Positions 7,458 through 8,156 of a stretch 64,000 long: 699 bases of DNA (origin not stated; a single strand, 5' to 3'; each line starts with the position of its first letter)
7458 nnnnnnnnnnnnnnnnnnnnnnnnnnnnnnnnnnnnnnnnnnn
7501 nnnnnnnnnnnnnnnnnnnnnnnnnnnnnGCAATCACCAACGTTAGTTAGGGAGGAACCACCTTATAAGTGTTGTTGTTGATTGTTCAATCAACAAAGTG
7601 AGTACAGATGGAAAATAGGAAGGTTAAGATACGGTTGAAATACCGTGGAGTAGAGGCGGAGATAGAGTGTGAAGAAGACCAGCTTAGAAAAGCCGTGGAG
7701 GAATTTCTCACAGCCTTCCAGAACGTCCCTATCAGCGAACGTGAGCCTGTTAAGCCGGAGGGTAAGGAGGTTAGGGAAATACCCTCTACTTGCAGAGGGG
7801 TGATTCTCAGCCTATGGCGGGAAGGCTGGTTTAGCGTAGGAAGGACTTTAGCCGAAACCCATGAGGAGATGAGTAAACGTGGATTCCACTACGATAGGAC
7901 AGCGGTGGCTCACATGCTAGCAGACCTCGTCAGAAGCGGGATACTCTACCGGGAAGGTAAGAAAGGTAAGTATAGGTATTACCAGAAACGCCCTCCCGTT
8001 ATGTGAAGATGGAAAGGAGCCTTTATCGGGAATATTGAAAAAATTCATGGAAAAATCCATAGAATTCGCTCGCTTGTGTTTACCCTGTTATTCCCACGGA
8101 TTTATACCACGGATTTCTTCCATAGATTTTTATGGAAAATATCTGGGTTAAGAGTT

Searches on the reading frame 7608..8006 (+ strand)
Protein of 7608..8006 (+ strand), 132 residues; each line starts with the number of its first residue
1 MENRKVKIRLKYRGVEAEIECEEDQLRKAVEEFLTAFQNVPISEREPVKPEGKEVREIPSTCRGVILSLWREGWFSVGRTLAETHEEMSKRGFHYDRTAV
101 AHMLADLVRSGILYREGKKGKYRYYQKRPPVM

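Call 3: search_protein_families(library=pfam, proteins=[window:7608-8006:+], max_evalue=0.01)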
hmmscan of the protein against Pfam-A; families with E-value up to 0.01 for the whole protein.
window:7608-8006:+ (132 aa): 1 family
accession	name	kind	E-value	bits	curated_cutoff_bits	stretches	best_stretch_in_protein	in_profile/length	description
PF13338.12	AbiEi_4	-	0.0076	16.8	25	0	96-124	25-48/49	Transcriptional regulator, AbiEi antitoxin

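Call 5: search_protein_families(library=padloc, proteins=[window:7608-8006:+], max_evalue=0.01)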
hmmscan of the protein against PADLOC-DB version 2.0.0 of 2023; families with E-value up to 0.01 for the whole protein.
window:7608-8006:+ (132 aa): 0 families

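Call 6: search_protein_families(library=ncbifam, proteins=[window:7608-8006:+], max_evalue=0.01)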
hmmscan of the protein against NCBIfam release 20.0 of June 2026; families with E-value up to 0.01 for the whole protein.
window:7608-8006:+ (132 aa): 0 families

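Call 38: find_homologous_proteins(query=window:7608-8006:+, max_evalue=0.001)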
Query window:7608-8006:+ (132 aa): 1571 proteins with E <= 0.001 among 1576 candidates; the best 120 are listed.
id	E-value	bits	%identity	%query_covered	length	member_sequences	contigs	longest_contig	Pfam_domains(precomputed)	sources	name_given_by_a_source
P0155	8.2e-79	280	96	100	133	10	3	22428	-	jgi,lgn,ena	-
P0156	3.9e-64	232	79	99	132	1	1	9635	-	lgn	-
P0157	4.4e-57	209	69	98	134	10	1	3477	-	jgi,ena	-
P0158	4.6e-56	206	72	98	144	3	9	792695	-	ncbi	ncbi:MAG: hypothetical protein QXL27_04180 [Candidatus Bathyarchaeia archaeon]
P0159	6.1e-55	202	69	98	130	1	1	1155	-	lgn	-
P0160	6.0e-53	196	66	98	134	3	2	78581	-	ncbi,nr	ncbi:hypothetical protein KEJ27_04855 [Candidatus Bathyarchaeota archaeon]|nr:hypothetical protein [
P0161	6.2e-53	196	64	98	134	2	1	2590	-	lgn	-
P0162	3.9e-41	158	61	95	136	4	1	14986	-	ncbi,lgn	ncbi:MAG: hypothetical protein QW220_02935 [Candidatus Bathyarchaeia archaeon]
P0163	7.3e-41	157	54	95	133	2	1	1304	-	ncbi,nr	ncbi:hypothetical protein FDZ71_09995 [bacterium]|nr:MAG: hypothetical protein FDZ71_09995 [bacteriu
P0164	1.1e-37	147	56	96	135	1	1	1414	-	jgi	-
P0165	3.1e-36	142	57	95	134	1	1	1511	-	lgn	-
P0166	8.2e-35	137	53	95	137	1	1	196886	-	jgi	-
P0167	1.1e-34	137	51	96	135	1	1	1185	-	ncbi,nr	ncbi:hypothetical protein H5T51_00515 [Candidatus Bathyarchaeota archaeon]|nr:hypothetical protein [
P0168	2.6e-34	136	52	95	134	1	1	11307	-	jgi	-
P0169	3.9e-34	135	53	89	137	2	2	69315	-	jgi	-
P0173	1.2e-33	134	50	81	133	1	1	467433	-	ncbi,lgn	-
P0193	8.7e-33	131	50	95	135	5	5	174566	-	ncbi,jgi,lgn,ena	ncbi:MAG: hypothetical protein QXF23_02215 [Candidatus Bathyarchaeia archaeon]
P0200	1.1e-32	130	50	94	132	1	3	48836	-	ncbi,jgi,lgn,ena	ncbi:MAG: hypothetical protein QXX56_00750 [Candidatus Bathyarchaeia archaeon]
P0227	2.8e-32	129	49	98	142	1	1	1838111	-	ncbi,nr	ncbi:MAG: hypothetical protein JSV05_07580 [Candidatus Bathyarchaeota archaeon]|nr:MAG: hypothetical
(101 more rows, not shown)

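Call 40: find_encoding_contigs(protein=P0227, flank=8000, max_places=2)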
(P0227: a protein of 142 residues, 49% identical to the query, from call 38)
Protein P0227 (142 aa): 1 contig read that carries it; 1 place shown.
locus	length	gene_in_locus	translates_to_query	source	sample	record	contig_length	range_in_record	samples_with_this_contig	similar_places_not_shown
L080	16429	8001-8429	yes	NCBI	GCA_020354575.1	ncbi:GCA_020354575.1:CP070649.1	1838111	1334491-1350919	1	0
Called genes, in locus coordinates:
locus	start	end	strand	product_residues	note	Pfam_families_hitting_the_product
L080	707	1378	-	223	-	-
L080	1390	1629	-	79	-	PF01198:Ribosomal_L31e (weak)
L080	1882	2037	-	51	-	PF00832:Ribosomal_L39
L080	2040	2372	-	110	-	PF01984:dsDNA_bind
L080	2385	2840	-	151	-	PF01090:Ribosomal_S19e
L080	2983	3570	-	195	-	-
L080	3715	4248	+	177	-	-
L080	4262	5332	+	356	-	PF13421:Band_7_1, PF01145:Band_7, PF12773:DZR, PF13240:Zn_Ribbon_1 (weak), PF13248:Zn_ribbon_3 (faint), PF24463:DUF7577 (weak), PF12773:DZR, PF13240:Zn_Ribbon_1 (weak)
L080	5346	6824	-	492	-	PF01935:DUF87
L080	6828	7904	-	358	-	-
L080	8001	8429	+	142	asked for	-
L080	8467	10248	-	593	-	PF08439:Peptidase_M3_N, PF01432:Peptidase_M3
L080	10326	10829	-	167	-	PF01750:HycI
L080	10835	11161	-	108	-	PF01900:RNase_P_Rpp14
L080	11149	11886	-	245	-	PF01876:RNase_P_p30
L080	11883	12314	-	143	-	PF01877:RNA_binding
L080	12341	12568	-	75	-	PF01294:Ribosomal_L13e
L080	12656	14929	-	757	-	PF00708:Acylphosphatase, PF07503:zf-HYPF, PF01300:Sua5_yciO_yrdC, PF17788:HypF_C, PF22521:HypF_C_2, PF00814:TsaD (weak)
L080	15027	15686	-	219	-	PF00149:Metallophos, PF12850:Metallophos_2, PF14582:Metallophos_3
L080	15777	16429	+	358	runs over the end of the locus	PF00586:AIRS, PF02769:AIRS_C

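Call 41: find_encoding_contigs(protein=P0173, flank=8000, max_places=2)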
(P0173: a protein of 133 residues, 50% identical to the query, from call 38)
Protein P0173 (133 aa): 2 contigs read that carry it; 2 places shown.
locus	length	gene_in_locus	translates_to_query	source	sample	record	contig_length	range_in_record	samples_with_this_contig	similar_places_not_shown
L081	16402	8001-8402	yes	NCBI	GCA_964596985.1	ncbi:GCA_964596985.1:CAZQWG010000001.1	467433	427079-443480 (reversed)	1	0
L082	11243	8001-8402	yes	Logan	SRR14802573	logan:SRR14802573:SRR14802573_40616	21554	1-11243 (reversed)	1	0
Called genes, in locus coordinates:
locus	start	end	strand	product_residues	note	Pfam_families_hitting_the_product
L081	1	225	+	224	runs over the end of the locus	PF01694:Rhomboid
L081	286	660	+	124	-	PF03144:GTP_EFTU_D2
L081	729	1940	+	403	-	PF00350:Dynamin_N (faint), PF01926:MMR_HSR1, PF02421:FeoB_N (faint), PF08438:YGR210-like_G4, PF02824:TGS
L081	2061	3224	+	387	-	PF00155:Aminotran_1_2, PF01041:DegT_DnrJ_EryC1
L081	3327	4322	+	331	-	PF00389:2-Hacid_dh, PF02826:2-Hacid_dh_C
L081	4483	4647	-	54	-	-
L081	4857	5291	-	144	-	PF01176:eIF-1a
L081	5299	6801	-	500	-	PF01935:DUF87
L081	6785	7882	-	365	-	-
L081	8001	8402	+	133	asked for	-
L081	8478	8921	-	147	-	-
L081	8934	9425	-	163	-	-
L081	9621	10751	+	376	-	PF04055:Radical_SAM, PF14716:HHH_8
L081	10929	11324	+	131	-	-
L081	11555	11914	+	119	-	-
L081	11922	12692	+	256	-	PF01656:CbiA, PF09140:MipZ (faint), PF10609:ParA, PF13614:AAA_31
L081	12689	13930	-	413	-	PF07690:MFS_1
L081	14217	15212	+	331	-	PF00348:polyprenyl_synt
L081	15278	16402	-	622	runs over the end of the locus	PF02730:AFOR_N, PF01314:AFOR_C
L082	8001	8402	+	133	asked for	-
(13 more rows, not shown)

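Call 43: search_protein_families(library=ncbifam, proteins=[L080:5346-6824:-, L080:6828-7904:-, L081:5299-6801:-, L081:6785-7882:-], max_evalue=0.01)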
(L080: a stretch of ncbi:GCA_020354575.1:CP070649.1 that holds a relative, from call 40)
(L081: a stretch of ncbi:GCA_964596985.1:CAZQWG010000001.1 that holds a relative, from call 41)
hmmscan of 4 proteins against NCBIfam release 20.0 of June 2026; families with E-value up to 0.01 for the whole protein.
L080:5346-6824:- (492 aa): 11 families
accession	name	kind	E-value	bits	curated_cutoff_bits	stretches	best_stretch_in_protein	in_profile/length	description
NF053655.1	CedD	equivalog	1.1e-10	40.9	600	1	129-466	190-526/527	DNA-translocating ATPase CedD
NF042943.1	HerA_antiphage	equivalog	4e-10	38.9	800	1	357-467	431-551/566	anti-phage-associated helicase HerA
NF040937.1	HerA_Thermprot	equivalog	5.6e-08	31.6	800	1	361-469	351-465/487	DNA double-strand break repair helicase HerA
NF047389.1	ATPase_Sll1717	subfamily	3e-06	26.6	75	1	155-285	26-142/454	P-loop ATPase, Sll1717 family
NF045971.1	conju_CD1110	equivalog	6.6e-06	24.7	325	1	146-208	403-466/752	VirB4-like conjugal transfer ATPase, CD1110 family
NF045975.1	VirB4_plasma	equivalog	1.9e-05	22.6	590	1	140-207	493-564/894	Mbov_0397 family ICE element conjugal transfer ATPase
NF040819.1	helicase_HerA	equivalog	0.0018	16.8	970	0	355-467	398-516/561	DNA double-strand break repair helicase HerA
NF053622.1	ATPseBagAMYCTU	equivalog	0.0029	17.1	400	1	159-196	8-45/325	ATPase BagA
NF041136.1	MrpORP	equivalog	0.0055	16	450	1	159-194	7-42/365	iron-sulfur cluster carrier protein MrpORP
NF008669.0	PRK11670.1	equivalog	0.0075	15.2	348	0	151-194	101-144/369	iron-sulfur cluster carrier protein ApbC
TIGR02746.1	TraC-F-type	equivalog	0.0084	14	567.05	0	162-207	434-479/800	type IV secretion system protein TraC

L080:6828-7904:- (358 aa): 0 families

L081:5299-6801:- (500 aa): 6 families
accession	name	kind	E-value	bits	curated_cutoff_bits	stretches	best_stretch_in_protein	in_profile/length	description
NF042943.1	HerA_antiphage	equivalog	5e-11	41.9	800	2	330-462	406-547/566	anti-phage-associated helicase HerA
NF040937.1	HerA_Thermprot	equivalog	1.4e-08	33.6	800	2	47-201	34-183/487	DNA double-strand break repair helicase HerA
NF053655.1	CedD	equivalog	2.5e-08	33.1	600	1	137-428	198-491/527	DNA-translocating ATPase CedD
NF040819.1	helicase_HerA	equivalog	1.5e-07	30.3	970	1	75-209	69-208/561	DNA double-strand break repair helicase HerA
NF045971.1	conju_CD1110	equivalog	9.4e-05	20.9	325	0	327-440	593-716/752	VirB4-like conjugal transfer ATPase, CD1110 family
NF045975.1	VirB4_plasma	equivalog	0.0037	15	590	1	162-205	519-562/894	Mbov_0397 family ICE element conjugal transfer ATPase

L081:6785-7882:- (365 aa): 0 families

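Call 44: search_protein_families(library=pfam, proteins=[L080:5346-6824:-, L080:6828-7904:-, L081:5299-6801:-, L081:6785-7882:-, L080:8001-8429:+], max_evalue=1)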
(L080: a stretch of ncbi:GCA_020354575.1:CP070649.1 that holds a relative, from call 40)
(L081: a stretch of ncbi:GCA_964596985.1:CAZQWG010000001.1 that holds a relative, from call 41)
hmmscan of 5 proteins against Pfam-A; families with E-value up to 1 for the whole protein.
L080:5346-6824:- (492 aa): 9 families
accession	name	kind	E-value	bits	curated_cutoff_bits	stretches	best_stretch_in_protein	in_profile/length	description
PF01935.23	DUF87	-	3.7e-11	44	23.2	1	161-346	26-217/220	Helicase HerA, central domain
PF05872.18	HerA_C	-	0.0026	16.9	22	1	160-204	23-67/502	Helicase HerA-like C-terminal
PF20720.3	nSTAND3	-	0.0028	17.8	27.2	1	162-193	21-52/155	Novel STAND NTPase 3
PF19044.6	P-loop_TraG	-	0.0035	16.5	25.8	1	161-208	32-79/413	TraG P-loop domain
PF10609.15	ParA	-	0.0041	17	27.1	1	160-194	6-40/246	NUBPL iron-transfer P-loop NTPase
PF13401.12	AAA_22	-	0.013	16.3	27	1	161-198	8-45/130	AAA domain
PF12846.13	AAA_10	-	0.054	13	27.5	1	162-198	25-61/362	AAA-like domain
PF01583.26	APS_kinase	-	0.077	13.5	21.1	1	162-201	6-45/152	Adenylylsulphate kinase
PF06564.18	CBP_BcsQ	-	0.23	11.4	21.3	0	213-262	139-188/234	Cellulose biosynthesis protein BcsQ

L080:6828-7904:- (358 aa): 2 families
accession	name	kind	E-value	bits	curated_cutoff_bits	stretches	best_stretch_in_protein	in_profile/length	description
PF09376.16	NurA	-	0.0021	18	21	1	82-209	3-128/254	NurA domain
PF00772.26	DnaB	-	0.06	13.8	23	1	128-215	6-94/103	DnaB-like helicase N terminal domain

L081:5299-6801:- (500 aa): 9 families
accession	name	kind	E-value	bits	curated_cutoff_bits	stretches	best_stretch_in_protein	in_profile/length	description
PF01935.23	DUF87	-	1.7e-09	38.5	23.2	1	139-346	2-218/220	Helicase HerA, central domain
PF10412.15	TrwB_AAD_bind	-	0.00067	19.1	20.5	1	162-200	19-57/387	Type IV secretion-system coupling protein DNA-binding domain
PF01580.24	FtsK_SpoIIIE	-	0.0079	16.1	24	1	132-184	14-65/221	FtsK/SpoIIIE family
PF05872.18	HerA_C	-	0.019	14.1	22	0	360-409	259-314/502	Helicase HerA-like C-terminal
PF13401.12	AAA_22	-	0.037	14.8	27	0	158-185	5-32/130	AAA domain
PF20720.3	nSTAND3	-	0.09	12.9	27.2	1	161-188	20-47/155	Novel STAND NTPase 3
PF10609.15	ParA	-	0.091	12.6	27.1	1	160-195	6-43/246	NUBPL iron-transfer P-loop NTPase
PF19044.6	P-loop_TraG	-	0.23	10.5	25.8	1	161-201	32-72/413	TraG P-loop domain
PF02463.25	SMC_N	-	0.64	9.8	40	0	154-181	20-49/220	RecF/RecN/SMC N terminal domain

L081:6785-7882:- (365 aa): 1 family
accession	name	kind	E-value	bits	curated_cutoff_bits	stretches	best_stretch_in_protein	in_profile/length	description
PF09376.16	NurA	-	0.00047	20.2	21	1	166-222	79-140/254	NurA domain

L080:8001-8429:+ (142 aa): 3 families
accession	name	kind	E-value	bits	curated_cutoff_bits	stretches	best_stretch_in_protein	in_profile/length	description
PF20007.4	fvmRadSAM-pep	-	0.041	14.5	27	1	4-45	27-67/73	FtsH ternary system-associated peptide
PF00392.27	GntR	-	0.048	13.8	27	1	95-120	34-59/64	Bacterial regulatory proteins, gntR family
PF02334.22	RTP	-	0.3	12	26.7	1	77-120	24-66/113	Replication terminator protein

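Call 47: find_encoding_contigs(protein=P0200, flank=8000, max_places=2)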
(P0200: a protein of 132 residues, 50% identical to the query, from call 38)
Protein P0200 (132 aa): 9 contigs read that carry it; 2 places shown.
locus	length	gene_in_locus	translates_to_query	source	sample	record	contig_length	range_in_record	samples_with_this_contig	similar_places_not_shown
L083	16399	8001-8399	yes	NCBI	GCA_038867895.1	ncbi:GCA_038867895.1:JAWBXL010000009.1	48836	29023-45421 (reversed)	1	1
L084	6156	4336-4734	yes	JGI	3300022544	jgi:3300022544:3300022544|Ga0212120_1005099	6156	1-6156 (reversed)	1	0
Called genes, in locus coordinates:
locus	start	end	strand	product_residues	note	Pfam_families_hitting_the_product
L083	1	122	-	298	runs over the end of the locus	PF03703:bPH_2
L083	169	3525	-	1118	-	PF00133:tRNA-synt_1, PF09334:tRNA-synt_1g (faint), PF00133:tRNA-synt_1, PF08264:Anticodon_1, PF19302:DUF5915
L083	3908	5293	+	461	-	PF06068:TIP49, PF05496:RuvB_N (weak), PF13191:AAA_16 (weak), PF00004:AAA, PF13245:AAA_19 (faint), PF13401:AAA_22 (faint), PF17856:TIP49_C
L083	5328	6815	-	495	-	PF01935:DUF87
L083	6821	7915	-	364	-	PF09376:NurA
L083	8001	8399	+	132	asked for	-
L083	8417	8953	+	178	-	PF27735:2-thiour_desulf_put, PF04463:2-thiour_desulf (weak)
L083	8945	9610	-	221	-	PF00156:Pribosyltran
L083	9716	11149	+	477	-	PF01523:PmbA_TldD_1st, PF19289:PmbA_TldD_3rd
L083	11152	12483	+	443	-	PF19289:PmbA_TldD_3rd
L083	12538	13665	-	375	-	PF00535:Glycos_transf_2, PF13506:Glyco_transf_21, PF13641:Glyco_tranf_2_3, PF13632:Glyco_trans_2_3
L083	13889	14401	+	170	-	PF01613:Flavin_Reduct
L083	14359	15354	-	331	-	PF04055:Radical_SAM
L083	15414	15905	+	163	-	PF09719:C_GCAxxG_C_C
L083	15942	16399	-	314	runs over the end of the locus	PF01916:DS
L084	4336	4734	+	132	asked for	-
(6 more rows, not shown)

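Call 48: find_encoding_contigs(protein=P0158, flank=6000, max_places=1)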
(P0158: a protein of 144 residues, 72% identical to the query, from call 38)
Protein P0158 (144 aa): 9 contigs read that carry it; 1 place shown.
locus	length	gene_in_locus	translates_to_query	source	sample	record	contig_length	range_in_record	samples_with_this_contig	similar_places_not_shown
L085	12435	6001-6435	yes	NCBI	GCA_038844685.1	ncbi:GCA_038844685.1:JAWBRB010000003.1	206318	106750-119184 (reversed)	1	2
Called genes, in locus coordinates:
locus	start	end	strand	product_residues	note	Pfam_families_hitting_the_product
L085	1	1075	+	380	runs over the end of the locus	PF03825:Nuc_H_symport (weak), PF07690:MFS_1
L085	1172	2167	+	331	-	PF01408:GFO_IDH_MocA, PF08635:ox_reductase_C, PF02894:GFO_IDH_MocA_C, PF22725:GFO_IDH_MocA_C3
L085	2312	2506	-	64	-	-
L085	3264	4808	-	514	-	PF01580:FtsK_SpoIIIE (weak), PF01935:DUF87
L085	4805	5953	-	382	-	PF09376:NurA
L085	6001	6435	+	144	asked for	-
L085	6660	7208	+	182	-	-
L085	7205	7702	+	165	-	-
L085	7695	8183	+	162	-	-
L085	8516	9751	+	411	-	PF00753:Lactamase_B, PF19583:ODP, PF00258:Flavodoxin_1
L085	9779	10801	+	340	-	PF13593:SBF_like, PF01758:SBF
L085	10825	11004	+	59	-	PF23447:DUF7128 (faint)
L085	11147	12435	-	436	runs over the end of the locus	PF04282:DUF438, PF01814:Hemerythrin, PF13596:PAS_10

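Call 49: find_encoding_contigs(protein=P0162, flank=6000, max_places=1)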
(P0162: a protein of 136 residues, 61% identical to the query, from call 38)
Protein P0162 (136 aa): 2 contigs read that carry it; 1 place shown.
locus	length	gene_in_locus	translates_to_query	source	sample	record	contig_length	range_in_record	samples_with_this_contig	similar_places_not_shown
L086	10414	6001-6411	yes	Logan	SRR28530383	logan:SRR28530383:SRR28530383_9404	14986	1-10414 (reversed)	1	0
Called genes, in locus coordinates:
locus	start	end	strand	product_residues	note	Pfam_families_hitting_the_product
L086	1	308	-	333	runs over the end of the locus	PF00953:Glycos_transf_4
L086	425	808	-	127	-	PF01984:dsDNA_bind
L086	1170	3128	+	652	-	PF03485:Arg_tRNA_synt_N, PF00750:tRNA-synt_1d, PF05746:DALR_1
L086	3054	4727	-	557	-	PF01935:DUF87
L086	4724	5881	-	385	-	PF09376:NurA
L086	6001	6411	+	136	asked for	-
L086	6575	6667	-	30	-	-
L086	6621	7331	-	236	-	-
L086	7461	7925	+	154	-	-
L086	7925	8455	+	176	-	-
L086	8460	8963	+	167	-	-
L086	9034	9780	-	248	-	-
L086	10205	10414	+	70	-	?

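Call 50: find_encoding_contigs(protein=P0166, flank=6000, max_places=1)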
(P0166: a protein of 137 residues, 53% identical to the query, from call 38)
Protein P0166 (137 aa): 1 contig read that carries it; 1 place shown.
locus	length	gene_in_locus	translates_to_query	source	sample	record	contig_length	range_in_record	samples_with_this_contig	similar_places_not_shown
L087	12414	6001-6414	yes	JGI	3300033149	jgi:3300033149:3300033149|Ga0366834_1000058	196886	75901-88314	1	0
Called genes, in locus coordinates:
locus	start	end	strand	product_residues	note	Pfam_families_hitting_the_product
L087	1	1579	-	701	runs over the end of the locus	PF02463:SMC_N, PF13175:AAA_15, PF13476:AAA_23 (faint), PF13304:AAA_21 (faint), PF13166:AAA_13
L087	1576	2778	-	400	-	PF00149:Metallophos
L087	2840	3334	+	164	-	PF00293:NUDIX, PF14815:NUDIX_4 (weak)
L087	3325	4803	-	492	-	PF01935:DUF87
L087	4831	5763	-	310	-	PF09376:NurA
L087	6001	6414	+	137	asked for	-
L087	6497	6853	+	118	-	-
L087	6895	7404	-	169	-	-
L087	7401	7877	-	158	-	-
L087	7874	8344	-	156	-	-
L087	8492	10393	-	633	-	PF02934:GatB_N, PF02938:GAD, PF02637:GatB_Yqey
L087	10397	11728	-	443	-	PF18195:GatD_N, PF00710:Asparaginase, PF17763:Asparaginase_C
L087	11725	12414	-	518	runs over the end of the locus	PF23613:ELP3_N, PF04055:Radical_SAM, PF16199:Radical_SAM_C, PF00583:Acetyltransf_1 (faint)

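Call 51: find_encoding_contigs(protein=P0193, flank=6000, max_places=1)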
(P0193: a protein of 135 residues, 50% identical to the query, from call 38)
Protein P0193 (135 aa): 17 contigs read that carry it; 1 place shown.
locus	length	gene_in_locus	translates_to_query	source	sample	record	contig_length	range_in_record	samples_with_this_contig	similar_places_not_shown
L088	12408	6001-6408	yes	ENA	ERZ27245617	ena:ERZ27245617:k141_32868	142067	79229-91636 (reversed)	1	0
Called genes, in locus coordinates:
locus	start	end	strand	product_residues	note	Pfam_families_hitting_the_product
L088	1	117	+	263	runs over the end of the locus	PF04055:Radical_SAM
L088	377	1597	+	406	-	PF00083:Sugar_tr (faint), PF07690:MFS_1, PF13347:MFS_2 (weak), PF07690:MFS_1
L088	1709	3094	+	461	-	PF06068:TIP49, PF05496:RuvB_N (weak), PF13191:AAA_16 (weak), PF00004:AAA, PF13401:AAA_22 (faint), PF17856:TIP49_C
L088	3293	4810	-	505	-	PF01935:DUF87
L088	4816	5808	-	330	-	PF09376:NurA (faint)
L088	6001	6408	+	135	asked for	-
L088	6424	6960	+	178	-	PF27735:2-thiour_desulf_put (weak), PF04463:2-thiour_desulf (weak)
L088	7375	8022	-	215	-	PF00156:Pribosyltran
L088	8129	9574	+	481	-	PF01523:PmbA_TldD_1st, PF19290:PmbA_TldD_2nd (faint), PF19289:PmbA_TldD_3rd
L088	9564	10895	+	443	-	PF19289:PmbA_TldD_3rd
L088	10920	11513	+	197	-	PF02245:Pur_DNA_glyco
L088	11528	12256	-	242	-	PF07155:ECF-ribofla_trS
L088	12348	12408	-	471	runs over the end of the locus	PF00291:PALP, PF03551:PadR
